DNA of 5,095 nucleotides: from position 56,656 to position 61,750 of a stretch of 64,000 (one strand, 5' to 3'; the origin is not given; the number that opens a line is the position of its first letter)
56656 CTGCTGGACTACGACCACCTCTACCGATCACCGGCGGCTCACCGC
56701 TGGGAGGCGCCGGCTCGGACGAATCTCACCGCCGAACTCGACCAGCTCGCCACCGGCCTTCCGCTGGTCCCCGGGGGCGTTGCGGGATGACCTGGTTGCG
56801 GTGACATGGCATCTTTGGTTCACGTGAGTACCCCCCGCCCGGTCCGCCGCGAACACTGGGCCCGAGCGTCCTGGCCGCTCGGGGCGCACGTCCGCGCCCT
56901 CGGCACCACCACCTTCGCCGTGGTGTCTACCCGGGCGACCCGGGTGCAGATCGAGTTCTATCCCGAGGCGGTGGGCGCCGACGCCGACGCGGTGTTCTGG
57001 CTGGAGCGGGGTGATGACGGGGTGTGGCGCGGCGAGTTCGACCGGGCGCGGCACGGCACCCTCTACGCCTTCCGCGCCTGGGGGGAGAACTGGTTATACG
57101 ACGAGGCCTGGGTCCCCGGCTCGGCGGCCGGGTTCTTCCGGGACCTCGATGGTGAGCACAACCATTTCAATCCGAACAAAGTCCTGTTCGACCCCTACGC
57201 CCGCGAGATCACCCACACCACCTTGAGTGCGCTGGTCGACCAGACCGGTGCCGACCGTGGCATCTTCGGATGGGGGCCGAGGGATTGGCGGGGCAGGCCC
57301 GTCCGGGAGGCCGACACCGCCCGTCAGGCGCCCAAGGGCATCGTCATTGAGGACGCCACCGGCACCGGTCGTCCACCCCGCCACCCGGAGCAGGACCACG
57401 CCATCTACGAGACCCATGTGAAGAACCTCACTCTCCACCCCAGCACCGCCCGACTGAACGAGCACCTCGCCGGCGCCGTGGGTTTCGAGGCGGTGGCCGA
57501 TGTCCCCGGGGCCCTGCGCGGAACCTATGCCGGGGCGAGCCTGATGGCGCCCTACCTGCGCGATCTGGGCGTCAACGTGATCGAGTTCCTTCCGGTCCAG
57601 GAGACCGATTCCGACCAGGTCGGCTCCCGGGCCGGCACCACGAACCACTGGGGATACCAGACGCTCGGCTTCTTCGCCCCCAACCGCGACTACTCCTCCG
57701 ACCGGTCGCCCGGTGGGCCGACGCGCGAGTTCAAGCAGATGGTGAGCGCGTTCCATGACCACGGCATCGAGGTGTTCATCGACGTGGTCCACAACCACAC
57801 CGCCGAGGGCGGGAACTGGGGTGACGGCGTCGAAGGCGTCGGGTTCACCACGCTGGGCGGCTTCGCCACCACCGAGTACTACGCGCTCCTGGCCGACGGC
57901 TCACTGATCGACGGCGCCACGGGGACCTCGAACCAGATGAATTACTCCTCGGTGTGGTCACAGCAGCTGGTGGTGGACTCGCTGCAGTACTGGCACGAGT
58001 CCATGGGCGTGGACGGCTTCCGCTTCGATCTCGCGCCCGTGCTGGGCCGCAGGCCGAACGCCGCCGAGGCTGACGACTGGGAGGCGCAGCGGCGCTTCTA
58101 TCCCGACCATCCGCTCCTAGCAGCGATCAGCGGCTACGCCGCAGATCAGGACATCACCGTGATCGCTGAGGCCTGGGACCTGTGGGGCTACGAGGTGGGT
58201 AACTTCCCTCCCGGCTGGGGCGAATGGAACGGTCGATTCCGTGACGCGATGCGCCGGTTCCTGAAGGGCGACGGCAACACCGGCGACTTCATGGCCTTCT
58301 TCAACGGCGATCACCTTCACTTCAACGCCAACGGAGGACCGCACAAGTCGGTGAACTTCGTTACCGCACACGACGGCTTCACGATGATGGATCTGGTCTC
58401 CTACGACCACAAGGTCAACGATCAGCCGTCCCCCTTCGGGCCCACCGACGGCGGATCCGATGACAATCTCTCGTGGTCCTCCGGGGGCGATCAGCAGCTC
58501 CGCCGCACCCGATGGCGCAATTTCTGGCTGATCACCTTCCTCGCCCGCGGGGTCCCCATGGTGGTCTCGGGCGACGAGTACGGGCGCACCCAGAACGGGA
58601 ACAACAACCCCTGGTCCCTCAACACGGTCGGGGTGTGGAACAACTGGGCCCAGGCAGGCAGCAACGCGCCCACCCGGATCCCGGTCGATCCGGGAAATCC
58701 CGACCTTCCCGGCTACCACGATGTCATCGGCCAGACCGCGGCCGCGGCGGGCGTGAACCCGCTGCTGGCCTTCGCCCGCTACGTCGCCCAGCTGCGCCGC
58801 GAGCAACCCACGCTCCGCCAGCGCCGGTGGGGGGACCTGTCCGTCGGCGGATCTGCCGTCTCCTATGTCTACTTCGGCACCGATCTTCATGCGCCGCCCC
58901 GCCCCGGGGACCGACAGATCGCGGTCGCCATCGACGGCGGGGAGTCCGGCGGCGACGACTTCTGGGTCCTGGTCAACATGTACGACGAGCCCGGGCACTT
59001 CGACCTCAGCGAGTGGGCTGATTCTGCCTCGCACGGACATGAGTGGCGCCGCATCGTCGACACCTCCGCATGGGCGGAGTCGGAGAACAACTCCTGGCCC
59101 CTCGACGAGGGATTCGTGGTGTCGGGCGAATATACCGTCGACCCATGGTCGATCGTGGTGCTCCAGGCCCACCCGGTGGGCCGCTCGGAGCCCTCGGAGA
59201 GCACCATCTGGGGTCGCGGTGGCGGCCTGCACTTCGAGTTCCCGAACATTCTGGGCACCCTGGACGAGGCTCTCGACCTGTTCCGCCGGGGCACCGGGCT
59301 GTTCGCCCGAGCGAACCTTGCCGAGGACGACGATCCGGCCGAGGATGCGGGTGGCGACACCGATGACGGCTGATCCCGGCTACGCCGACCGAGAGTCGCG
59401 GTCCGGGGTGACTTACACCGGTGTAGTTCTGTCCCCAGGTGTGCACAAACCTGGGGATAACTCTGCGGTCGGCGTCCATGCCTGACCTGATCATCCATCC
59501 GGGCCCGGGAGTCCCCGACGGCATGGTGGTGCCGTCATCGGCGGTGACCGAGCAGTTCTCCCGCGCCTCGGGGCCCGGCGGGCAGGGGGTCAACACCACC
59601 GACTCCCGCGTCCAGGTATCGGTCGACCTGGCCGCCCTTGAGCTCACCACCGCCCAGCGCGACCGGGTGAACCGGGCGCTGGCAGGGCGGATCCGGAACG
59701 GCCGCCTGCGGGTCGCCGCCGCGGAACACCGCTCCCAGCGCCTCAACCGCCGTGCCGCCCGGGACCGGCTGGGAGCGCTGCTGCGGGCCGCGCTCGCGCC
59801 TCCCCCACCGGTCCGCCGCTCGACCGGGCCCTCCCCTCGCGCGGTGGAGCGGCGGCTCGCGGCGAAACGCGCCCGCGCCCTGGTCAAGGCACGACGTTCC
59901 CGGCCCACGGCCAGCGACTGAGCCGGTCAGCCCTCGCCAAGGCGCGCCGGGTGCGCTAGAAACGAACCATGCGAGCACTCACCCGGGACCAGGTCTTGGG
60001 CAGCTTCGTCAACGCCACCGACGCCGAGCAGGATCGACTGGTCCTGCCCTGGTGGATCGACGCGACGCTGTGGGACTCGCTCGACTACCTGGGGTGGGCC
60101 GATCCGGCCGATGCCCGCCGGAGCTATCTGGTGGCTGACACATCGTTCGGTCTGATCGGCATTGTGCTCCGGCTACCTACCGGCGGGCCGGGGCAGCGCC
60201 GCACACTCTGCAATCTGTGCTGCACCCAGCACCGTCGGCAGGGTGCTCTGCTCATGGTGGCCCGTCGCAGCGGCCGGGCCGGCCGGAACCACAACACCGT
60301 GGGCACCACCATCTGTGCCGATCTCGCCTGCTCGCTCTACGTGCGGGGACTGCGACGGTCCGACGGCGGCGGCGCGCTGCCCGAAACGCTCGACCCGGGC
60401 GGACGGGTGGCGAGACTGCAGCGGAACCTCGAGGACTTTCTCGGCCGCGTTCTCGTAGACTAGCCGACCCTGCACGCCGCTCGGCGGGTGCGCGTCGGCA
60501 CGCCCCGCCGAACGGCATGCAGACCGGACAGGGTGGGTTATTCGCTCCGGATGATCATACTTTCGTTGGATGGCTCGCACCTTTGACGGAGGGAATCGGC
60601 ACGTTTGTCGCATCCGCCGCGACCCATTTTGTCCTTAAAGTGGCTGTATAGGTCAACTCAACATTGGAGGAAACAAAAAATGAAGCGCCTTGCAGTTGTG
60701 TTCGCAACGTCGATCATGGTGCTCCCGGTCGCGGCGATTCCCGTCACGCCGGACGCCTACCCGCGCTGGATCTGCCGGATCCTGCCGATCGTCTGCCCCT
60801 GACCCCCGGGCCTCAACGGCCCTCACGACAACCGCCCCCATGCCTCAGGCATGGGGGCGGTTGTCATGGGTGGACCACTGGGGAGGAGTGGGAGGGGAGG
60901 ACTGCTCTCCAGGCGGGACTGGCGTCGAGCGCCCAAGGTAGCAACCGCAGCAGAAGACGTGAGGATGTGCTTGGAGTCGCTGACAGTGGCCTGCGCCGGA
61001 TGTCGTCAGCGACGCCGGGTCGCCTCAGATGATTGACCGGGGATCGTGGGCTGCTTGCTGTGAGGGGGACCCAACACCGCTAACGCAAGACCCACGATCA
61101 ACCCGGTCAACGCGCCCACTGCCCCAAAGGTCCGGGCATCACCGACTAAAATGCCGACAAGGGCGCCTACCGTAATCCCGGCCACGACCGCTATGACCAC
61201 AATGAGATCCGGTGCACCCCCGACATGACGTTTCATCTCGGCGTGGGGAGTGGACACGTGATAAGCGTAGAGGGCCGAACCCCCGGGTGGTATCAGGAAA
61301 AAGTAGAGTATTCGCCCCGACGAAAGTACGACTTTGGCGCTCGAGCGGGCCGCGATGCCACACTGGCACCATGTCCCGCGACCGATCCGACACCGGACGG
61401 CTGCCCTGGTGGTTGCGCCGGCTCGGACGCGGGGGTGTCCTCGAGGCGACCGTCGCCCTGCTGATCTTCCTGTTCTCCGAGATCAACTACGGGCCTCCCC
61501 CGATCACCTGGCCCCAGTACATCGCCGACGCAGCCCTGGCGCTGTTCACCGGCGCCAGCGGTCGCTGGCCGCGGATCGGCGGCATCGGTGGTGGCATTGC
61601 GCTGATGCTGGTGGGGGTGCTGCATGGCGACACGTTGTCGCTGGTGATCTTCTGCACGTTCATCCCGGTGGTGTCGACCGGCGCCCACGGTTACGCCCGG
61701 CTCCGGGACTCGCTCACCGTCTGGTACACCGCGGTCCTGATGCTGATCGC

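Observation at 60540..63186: Small signal-peptide-bearing two-cysteine peptide gene next to a polytopic-sensor two-component system in a low-G+C islet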

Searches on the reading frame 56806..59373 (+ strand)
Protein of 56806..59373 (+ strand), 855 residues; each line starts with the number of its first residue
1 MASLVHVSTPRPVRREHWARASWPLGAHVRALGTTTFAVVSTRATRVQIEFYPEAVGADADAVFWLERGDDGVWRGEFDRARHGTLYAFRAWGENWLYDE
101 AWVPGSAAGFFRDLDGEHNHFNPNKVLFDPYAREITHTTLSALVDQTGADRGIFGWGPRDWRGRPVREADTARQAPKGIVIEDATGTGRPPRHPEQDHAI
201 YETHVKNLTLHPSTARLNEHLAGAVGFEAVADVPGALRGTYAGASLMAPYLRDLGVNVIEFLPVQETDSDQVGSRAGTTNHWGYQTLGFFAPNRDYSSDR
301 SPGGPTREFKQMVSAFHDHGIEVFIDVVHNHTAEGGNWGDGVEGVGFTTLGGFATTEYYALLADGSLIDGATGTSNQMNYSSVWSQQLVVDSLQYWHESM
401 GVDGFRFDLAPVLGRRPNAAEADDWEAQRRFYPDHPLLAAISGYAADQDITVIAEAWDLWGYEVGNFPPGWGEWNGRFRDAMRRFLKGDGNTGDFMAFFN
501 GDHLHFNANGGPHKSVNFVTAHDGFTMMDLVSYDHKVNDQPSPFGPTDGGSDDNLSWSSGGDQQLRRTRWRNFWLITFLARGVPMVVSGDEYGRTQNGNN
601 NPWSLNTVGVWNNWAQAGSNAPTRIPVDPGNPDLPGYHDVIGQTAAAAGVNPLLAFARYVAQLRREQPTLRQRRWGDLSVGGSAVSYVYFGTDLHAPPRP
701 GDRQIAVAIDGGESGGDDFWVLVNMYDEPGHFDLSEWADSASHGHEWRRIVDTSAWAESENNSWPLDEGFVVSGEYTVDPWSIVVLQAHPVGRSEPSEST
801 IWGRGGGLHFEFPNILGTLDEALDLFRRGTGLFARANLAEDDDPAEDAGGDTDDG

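Call 4: search_protein_families(library=pfam, proteins=[window:56806-59373:+], max_evalue=0.01)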
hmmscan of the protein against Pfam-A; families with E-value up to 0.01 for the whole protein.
window:56806-59373:+ (855 aa): 3 families
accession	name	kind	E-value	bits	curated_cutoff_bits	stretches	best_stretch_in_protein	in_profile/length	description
PF00128.31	Alpha-amylase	-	2.8e-15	57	22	2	238-339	15-99/446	Alpha amylase, catalytic domain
PF21331.3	Isoamylase_C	-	0.0018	19.1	27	1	703-785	23-105/107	Isoamylase, C-terminal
PF02922.24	CBM_48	-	0.0052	17.5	22.4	1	24-132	1-83/83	Carbohydrate-binding module 48 (Isoamylase N-terminal domain)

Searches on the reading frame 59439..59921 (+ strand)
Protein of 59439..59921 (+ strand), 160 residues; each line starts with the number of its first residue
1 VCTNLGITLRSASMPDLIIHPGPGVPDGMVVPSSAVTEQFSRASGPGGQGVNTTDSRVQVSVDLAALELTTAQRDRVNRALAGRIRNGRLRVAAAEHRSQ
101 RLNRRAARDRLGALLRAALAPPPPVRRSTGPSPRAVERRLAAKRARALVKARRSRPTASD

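Call 4: search_protein_families(library=pfam, proteins=[window:59439-59921:+], max_evalue=0.01)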
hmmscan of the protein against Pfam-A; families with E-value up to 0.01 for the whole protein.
window:59439-59921:+ (160 aa): 1 family
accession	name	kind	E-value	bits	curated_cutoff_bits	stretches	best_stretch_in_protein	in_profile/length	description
PF00472.26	RF-1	-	1.4e-14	54.4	35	1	31-149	7-105/116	RF-1 domain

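Call 5: search_protein_families(library=ncbifam, proteins=[window:59439-59921:+], max_evalue=0.1)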
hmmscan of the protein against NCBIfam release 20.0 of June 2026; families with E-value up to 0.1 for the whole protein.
window:59439-59921:+ (160 aa): 5 families
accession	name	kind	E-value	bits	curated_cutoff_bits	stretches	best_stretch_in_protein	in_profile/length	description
NF006718.0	PRK09256.1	equivalog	6.9e-33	113.3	100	1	29-156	10-137/140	alternative ribosome rescue aminoacyl-tRNA hydrolase ArfB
TIGR00020.2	prfB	exception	5.2e-06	25.7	370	1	31-105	224-300/353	peptide chain release factor 2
NF001859.2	PRK00591.1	equivalog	2e-05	23.9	400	1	39-103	219-285/347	peptide chain release factor 1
TIGR03072.1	release_prfH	equivalog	5.9e-05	22.7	166.65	1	41-105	113-180/200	peptide chain release factor H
TIGR00019.1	prfA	equivalog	0.0008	18.4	423.25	1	41-100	229-290/361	peptide chain release factor 1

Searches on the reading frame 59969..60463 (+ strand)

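Call 4: search_protein_families(library=pfam, proteins=[window:59969-60463:+], max_evalue=0.01)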
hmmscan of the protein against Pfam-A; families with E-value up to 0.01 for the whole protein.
window:59969-60463:+ (164 aa): 1 family
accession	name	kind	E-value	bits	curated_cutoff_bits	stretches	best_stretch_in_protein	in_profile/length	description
PF16571.11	FBP_C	-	2.1e-46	157.7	27.2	1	9-161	2-155/155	FBP C-terminal treble-clef zinc-finger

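Call 5: search_protein_families(library=ncbifam, proteins=[window:59969-60463:+], max_evalue=0.1)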
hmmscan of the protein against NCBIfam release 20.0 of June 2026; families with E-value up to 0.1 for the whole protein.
window:59969-60463:+ (164 aa): 0 families

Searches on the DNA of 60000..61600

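Call 63: search_rna_families(source=window, start=60000, end=61600, threshold=evalue, max_evalue=1)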
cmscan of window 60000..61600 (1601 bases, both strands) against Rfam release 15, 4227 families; matches with E-value up to 1: 6.
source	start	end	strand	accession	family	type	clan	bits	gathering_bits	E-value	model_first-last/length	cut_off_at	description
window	60811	60883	-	RF00995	mir-616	Gene; miRNA;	-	26.1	100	0.0077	1-91/91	no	mir-616 microRNA precursor family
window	60815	60875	+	RF03795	MIR6201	Gene; miRNA;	-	21.8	69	0.097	1-109/109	no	MIR6201 microRNA precursor family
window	61033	61110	+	RF00862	mir-491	Gene; miRNA;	-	20.4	62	0.69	1-84/84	no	mir-491 microRNA precursor family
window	60798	60889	+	RF03565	mir-1282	Gene; miRNA;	-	20.2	107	0.74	1-101/101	no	mir-1282 microRNA precursor family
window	60818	60876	+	RF00567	SNORD17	Gene; snRNA; snoRNA; CD-box;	-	19.5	45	0.045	94-155/238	no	Small nucleolar RNA SNORD17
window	60785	60861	+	RF01670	P17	Gene; sRNA;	-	17.4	45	0.12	1-282/282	no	Pseudomonas sRNA P17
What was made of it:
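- No Rfam family reaches threshold (call 63).
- Tried and rejected: Rfam on 60000-61600 (call 63).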
